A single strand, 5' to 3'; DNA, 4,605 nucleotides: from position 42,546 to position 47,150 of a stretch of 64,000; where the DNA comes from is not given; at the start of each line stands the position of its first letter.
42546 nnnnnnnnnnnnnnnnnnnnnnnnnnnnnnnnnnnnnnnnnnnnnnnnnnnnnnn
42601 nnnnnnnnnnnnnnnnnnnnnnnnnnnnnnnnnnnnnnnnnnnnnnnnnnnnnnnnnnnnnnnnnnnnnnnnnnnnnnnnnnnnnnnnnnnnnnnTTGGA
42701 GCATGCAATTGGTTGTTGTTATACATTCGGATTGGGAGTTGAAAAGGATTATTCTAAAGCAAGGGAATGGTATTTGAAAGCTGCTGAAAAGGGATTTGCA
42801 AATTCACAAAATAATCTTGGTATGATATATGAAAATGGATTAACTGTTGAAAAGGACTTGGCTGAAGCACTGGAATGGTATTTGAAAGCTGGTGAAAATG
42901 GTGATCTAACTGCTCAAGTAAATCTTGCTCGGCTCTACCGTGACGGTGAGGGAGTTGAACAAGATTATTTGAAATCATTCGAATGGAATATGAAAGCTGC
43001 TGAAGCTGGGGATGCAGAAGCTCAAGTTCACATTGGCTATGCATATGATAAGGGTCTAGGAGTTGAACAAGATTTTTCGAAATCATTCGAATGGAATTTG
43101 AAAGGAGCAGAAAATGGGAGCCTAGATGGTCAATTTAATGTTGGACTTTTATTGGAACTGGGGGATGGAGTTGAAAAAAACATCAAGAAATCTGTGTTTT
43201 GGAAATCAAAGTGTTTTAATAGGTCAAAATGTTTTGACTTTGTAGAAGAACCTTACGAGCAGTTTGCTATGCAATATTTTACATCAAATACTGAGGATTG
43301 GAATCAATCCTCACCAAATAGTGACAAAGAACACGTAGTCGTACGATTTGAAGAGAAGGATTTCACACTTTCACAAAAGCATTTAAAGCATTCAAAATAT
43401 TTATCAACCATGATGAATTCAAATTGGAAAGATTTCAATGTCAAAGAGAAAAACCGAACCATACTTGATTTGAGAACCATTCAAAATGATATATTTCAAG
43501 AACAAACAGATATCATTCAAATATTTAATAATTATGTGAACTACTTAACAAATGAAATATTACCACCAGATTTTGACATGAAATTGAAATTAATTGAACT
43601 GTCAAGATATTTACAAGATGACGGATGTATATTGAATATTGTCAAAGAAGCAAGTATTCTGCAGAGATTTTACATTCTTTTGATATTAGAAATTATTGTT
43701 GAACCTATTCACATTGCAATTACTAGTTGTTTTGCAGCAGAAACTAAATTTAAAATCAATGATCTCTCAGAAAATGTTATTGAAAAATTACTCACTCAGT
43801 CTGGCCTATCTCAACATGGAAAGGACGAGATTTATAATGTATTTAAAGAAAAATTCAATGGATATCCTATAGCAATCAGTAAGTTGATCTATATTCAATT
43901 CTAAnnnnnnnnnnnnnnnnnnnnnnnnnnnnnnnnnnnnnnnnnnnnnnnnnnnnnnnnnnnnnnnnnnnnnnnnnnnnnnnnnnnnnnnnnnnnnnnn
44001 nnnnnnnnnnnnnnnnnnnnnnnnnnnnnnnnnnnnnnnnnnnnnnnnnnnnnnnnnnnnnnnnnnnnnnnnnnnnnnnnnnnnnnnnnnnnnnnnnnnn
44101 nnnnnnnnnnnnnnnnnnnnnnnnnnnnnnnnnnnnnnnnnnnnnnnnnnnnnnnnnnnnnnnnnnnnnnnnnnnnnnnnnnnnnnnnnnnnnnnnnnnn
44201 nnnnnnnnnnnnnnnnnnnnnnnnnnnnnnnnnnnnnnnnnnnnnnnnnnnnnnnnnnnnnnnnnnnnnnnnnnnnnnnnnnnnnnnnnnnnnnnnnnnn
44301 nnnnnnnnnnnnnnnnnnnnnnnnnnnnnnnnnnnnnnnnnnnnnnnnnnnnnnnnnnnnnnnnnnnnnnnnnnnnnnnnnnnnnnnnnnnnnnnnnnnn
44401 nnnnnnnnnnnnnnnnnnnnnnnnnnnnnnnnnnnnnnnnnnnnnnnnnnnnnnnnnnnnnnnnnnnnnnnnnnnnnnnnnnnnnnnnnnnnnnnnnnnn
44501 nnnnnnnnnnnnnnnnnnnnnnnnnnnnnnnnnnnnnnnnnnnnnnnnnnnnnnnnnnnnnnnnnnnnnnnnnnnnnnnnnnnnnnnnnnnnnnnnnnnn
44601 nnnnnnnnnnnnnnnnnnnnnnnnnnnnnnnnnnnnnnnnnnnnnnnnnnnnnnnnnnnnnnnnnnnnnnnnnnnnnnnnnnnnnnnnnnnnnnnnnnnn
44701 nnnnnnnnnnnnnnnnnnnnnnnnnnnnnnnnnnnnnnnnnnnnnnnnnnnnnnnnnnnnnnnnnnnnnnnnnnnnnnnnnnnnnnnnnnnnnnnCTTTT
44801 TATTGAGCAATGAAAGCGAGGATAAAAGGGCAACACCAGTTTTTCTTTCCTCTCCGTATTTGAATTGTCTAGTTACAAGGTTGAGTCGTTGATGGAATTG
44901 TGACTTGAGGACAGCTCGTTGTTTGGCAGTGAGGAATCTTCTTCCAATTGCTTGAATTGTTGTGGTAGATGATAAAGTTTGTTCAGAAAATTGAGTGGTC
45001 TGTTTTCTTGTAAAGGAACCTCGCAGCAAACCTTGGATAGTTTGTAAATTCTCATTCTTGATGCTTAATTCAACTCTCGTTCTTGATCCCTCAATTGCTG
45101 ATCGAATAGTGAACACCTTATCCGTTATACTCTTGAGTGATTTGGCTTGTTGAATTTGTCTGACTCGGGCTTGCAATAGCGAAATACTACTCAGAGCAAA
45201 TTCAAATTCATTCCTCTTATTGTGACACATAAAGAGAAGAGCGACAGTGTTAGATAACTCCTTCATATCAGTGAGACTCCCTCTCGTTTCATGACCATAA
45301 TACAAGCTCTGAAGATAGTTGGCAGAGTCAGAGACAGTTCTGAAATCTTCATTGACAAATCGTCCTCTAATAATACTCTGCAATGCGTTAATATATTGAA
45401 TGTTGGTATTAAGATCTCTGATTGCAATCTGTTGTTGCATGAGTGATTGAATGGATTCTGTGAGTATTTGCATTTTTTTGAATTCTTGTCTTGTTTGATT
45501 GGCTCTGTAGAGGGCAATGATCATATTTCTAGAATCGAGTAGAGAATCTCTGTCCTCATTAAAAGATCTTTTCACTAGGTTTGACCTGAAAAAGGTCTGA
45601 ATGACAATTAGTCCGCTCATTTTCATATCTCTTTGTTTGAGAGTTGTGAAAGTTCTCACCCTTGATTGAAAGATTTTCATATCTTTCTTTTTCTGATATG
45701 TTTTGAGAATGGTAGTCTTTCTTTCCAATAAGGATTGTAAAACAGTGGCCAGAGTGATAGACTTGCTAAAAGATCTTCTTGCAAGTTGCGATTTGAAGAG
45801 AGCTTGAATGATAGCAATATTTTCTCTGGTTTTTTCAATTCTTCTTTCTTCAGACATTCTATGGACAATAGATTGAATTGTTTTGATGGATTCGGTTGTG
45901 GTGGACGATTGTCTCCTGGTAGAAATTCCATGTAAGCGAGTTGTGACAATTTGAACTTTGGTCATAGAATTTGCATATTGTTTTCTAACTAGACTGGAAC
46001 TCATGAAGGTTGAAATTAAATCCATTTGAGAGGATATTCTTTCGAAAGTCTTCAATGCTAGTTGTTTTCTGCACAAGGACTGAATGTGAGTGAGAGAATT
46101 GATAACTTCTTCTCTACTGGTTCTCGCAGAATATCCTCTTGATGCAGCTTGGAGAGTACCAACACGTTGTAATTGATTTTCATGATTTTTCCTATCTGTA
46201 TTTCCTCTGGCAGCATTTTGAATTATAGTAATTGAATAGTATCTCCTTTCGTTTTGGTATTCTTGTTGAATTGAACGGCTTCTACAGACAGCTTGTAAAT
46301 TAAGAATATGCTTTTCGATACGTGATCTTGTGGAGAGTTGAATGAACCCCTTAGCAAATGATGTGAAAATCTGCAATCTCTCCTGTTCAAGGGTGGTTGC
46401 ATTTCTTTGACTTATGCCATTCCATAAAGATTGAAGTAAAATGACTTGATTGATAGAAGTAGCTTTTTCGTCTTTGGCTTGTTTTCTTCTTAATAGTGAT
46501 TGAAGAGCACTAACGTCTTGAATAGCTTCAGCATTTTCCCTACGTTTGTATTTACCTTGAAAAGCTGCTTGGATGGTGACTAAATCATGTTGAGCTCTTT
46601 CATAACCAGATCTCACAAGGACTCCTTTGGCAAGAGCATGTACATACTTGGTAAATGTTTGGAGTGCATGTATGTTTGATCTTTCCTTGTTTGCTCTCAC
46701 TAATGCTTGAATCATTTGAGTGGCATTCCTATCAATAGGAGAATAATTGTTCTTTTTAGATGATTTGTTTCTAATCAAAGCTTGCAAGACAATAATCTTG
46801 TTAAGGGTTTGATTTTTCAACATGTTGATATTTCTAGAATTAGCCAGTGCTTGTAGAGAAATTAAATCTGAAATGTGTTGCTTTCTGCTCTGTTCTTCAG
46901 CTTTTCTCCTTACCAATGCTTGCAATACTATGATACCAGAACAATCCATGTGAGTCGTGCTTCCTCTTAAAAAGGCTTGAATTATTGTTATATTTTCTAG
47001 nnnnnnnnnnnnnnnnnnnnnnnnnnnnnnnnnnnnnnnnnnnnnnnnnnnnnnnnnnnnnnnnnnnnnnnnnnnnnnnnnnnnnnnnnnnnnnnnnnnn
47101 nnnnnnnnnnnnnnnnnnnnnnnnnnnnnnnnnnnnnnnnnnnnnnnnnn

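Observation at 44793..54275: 9.5-kb single-exon gene encoding a 3,160-aa protein that is mostly a tandem array of roughly 80-90 IQ calmodulin-binding motifs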

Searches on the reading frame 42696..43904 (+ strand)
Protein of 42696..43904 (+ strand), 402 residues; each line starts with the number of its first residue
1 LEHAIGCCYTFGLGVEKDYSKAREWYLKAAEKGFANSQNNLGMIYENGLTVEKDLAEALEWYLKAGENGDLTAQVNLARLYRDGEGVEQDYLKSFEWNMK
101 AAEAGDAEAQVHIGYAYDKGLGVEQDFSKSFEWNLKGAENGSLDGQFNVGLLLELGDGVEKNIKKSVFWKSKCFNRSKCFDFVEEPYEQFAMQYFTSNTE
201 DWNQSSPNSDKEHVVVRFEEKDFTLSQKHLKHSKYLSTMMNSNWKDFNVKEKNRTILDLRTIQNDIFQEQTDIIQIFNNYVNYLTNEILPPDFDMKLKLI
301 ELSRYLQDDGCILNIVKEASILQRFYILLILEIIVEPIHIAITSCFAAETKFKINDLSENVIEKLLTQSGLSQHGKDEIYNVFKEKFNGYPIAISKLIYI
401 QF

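Call 13: search_protein_families(library=pfam, proteins=[window:42696-43904:+], max_evalue=0.001)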
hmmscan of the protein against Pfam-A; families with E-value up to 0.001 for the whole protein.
window:42696-43904:+ (402 aa): 1 family
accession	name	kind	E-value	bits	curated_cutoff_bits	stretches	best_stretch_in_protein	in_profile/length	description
PF08238.18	Sel1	-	8.4e-43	143.7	30.7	4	36-70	2-36/36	Sel1 repeat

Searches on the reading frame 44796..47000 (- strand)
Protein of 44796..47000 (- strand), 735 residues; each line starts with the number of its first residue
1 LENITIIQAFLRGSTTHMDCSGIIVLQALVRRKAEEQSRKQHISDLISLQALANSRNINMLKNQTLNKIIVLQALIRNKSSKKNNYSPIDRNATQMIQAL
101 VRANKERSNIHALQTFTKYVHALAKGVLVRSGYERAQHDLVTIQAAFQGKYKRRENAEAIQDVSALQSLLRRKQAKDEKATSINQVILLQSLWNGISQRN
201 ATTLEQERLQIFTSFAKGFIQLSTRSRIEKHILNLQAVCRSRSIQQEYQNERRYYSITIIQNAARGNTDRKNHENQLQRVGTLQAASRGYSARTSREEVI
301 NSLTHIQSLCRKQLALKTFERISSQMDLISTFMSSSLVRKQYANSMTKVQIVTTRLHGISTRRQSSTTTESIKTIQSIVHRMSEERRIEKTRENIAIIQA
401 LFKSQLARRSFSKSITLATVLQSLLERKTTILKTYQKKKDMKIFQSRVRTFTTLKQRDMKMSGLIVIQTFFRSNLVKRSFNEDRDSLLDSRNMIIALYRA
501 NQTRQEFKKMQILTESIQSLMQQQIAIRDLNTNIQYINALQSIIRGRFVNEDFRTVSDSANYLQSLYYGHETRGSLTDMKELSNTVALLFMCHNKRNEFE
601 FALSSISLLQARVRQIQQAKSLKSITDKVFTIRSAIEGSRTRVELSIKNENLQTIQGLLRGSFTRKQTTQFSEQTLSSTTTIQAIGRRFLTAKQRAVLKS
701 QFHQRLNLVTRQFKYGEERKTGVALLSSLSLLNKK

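Call 72: search_solved_structures(query=window:44796-47000:-, max_evalue=0.001)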
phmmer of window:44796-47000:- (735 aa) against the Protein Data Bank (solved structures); distinct sequences matched with E-value up to 0.001: 0.
